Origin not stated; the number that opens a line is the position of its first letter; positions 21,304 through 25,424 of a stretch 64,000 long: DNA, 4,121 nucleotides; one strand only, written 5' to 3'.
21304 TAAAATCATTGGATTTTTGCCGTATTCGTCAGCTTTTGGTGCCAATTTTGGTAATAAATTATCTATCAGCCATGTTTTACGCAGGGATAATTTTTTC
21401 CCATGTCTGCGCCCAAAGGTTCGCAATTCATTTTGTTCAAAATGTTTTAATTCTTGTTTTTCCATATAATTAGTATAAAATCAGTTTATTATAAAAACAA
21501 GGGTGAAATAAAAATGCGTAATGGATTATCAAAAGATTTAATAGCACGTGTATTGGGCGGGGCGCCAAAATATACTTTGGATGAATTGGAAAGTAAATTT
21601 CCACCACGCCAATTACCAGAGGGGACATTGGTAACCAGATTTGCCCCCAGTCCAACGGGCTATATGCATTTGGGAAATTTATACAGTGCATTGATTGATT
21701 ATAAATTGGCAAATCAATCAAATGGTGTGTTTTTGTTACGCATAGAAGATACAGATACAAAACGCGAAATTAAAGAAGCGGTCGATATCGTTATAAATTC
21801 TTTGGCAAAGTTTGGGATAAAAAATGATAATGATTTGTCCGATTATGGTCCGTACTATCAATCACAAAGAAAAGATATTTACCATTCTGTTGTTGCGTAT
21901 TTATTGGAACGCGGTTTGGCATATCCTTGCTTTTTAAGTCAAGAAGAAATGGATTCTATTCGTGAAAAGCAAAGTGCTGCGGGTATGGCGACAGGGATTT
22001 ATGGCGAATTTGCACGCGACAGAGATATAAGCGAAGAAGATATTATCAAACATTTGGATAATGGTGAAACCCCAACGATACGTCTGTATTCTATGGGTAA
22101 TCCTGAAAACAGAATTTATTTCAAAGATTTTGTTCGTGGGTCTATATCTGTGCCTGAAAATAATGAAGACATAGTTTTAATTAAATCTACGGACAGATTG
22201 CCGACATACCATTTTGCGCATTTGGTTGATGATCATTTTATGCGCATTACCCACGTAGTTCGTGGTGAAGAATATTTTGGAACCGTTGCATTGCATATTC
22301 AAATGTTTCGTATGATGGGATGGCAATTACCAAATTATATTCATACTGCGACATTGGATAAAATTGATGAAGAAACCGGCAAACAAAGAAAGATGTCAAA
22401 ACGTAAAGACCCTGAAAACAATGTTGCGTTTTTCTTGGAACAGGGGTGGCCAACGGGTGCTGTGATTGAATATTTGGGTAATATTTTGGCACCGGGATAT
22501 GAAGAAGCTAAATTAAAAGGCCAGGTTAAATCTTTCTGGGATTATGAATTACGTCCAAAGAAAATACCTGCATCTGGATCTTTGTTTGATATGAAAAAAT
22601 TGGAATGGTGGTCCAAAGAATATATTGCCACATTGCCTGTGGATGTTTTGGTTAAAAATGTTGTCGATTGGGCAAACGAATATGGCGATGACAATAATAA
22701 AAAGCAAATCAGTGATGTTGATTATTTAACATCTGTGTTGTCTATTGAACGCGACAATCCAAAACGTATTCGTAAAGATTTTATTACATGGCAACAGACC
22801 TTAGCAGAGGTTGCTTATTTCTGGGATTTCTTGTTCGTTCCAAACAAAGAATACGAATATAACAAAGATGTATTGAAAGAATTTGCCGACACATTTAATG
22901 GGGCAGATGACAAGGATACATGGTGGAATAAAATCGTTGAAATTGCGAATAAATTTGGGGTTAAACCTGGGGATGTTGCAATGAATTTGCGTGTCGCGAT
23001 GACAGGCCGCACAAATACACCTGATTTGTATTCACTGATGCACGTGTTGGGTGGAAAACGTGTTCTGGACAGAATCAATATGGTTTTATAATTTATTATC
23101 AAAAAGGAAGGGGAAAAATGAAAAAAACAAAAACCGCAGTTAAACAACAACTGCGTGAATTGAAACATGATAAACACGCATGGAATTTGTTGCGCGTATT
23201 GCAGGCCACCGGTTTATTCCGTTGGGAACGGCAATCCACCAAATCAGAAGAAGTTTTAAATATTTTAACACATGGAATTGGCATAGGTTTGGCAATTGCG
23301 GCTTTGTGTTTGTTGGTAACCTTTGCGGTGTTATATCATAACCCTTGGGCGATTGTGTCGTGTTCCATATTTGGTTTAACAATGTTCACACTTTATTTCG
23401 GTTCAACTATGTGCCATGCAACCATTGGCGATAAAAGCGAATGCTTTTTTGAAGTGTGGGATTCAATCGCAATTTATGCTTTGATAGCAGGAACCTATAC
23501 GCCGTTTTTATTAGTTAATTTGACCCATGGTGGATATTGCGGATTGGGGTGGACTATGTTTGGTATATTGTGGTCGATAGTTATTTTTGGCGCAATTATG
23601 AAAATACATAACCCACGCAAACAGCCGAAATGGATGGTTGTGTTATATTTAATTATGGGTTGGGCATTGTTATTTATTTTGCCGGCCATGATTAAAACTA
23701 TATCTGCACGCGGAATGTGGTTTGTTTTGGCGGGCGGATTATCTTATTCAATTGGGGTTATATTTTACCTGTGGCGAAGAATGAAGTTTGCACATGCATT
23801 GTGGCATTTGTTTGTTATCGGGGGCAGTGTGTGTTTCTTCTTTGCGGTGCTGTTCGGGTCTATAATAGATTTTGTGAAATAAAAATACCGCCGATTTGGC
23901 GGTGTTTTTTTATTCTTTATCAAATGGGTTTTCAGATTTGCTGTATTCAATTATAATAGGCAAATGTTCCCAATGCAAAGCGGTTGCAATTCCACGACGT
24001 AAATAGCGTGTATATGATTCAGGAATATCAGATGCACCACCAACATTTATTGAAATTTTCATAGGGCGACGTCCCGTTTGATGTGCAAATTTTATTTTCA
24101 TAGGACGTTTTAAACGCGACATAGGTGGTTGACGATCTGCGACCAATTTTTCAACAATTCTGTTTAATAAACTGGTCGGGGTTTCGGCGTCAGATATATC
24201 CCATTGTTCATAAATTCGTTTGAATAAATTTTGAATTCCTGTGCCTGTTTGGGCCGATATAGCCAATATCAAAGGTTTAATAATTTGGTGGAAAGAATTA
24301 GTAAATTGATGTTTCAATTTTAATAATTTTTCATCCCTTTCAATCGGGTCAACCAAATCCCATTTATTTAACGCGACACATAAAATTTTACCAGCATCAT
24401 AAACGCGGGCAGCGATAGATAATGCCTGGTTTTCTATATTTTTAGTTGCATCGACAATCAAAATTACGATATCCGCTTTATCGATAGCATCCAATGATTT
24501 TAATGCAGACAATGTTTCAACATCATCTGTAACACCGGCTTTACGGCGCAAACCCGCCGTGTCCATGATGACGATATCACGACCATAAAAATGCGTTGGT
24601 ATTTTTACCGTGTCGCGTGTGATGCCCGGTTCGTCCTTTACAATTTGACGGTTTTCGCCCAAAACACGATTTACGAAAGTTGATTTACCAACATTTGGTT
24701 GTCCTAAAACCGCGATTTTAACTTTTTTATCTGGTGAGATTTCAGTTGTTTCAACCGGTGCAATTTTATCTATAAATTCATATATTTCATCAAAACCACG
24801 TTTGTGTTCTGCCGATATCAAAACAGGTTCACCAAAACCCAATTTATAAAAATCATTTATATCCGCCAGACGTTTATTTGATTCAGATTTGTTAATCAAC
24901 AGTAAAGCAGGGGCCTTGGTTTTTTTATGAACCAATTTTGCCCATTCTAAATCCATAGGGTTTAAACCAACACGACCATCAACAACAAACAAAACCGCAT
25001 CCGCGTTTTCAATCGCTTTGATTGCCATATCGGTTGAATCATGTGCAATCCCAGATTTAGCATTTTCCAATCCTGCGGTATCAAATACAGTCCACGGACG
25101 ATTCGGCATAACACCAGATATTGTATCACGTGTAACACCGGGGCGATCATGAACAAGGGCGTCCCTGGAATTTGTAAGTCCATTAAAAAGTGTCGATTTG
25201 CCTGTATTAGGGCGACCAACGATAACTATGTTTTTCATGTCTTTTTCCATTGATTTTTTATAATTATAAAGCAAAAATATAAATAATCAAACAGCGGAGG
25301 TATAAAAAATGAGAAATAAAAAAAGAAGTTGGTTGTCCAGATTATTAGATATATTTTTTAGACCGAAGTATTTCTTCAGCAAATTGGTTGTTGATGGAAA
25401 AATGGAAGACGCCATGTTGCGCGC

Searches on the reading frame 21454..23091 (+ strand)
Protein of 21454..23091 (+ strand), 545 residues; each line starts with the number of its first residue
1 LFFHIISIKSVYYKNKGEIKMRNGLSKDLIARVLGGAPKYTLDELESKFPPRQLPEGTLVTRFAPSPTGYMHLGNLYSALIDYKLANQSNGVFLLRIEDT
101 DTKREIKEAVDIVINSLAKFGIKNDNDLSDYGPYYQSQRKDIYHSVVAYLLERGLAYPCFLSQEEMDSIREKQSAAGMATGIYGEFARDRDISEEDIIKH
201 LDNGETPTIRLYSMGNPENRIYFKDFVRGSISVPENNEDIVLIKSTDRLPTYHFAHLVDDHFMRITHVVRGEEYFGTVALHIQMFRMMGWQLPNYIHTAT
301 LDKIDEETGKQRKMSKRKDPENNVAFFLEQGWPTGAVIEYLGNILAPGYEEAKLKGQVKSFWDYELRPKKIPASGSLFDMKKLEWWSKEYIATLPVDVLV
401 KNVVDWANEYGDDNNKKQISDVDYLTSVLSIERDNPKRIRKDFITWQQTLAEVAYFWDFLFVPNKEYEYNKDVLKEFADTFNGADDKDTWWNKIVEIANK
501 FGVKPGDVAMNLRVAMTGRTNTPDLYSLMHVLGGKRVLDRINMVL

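Call 97: search_protein_families(library=pfam, proteins=[window:21454-23091:+], max_evalue=0.001)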
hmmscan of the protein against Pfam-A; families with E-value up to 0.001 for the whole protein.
window:21454-23091:+ (545 aa): 2 families
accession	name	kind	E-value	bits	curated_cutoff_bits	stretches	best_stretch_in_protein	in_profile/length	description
PF00749.27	tRNA-synt_1c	-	9.4e-69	232.1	23.4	1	59-347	2-278/314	tRNA synthetases class I (E and Q), catalytic domain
PF19269.4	Anticodon_2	-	2.4e-15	57.6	23.6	1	449-543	29-139/141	Anticodon binding domain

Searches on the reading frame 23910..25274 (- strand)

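Call 97: search_protein_families(library=pfam, proteins=[window:23910-25274:-], max_evalue=0.001)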
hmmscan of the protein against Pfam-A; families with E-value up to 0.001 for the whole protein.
window:23910-25274:- (454 aa): 19 families
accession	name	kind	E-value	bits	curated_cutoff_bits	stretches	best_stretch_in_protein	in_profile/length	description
PF01926.29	MMR_HSR1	-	4.8e-48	162.4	21.9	2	16-129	2-113/113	50S ribosome-binding GTPase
PF02421.24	FeoB_N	-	2.3e-25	89.4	27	2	186-353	2-155/156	Ferrous iron transport protein B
PF00009.33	GTP_EFTU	-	7e-19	68.6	26.5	1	185-356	4-184/188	Elongation factor Tu GTP binding domain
PF14714.11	KH_dom-like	-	1.2e-16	61.1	27.3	1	366-443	3-79/81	KH-domain-like of EngA bacterial GTPase enzymes, C-terminal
PF00350.29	Dynamin_N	-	7.3e-13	49.3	27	0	187-225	1-38/168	Dynamin family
PF03193.22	RsgA_GTPase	-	3.5e-08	33.9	30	0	90-243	22-169/174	RsgA GTPase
PF00025.27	Arf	-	5.2e-08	33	22.3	0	8-133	10-128/174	ADP-ribosylation factor family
PF08477.19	Roc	-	4.5e-07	30.6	27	0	186-244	1-68/119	Ras of Complex, Roc, domain of DAPkinase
PF04548.22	AIG1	-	1.1e-06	28.6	27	1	186-283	2-99/212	AIG1 family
PF00071.28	Ras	-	7.5e-06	26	21.6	0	186-357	1-159/162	Ras family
PF13401.12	AAA_22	-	1.2e-05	26.1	27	0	14-44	6-33/130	AAA domain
PF00448.28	SRP54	-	1.9e-05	24.8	22.7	0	231-306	83-151/196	SRP54-type protein, GTPase domain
PF03308.22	MeaB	-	2.4e-05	23.9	23.1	0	264-362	144-239/273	Methylmalonyl Co-A mutase-associated GTPase MeaB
PF05621.17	TniB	-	2.7e-05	24.1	22.4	0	6-37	28-59/189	Bacterial TniB protein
PF13479.12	AAA_24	-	0.00011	22.6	27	0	183-218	1-34/195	AAA domain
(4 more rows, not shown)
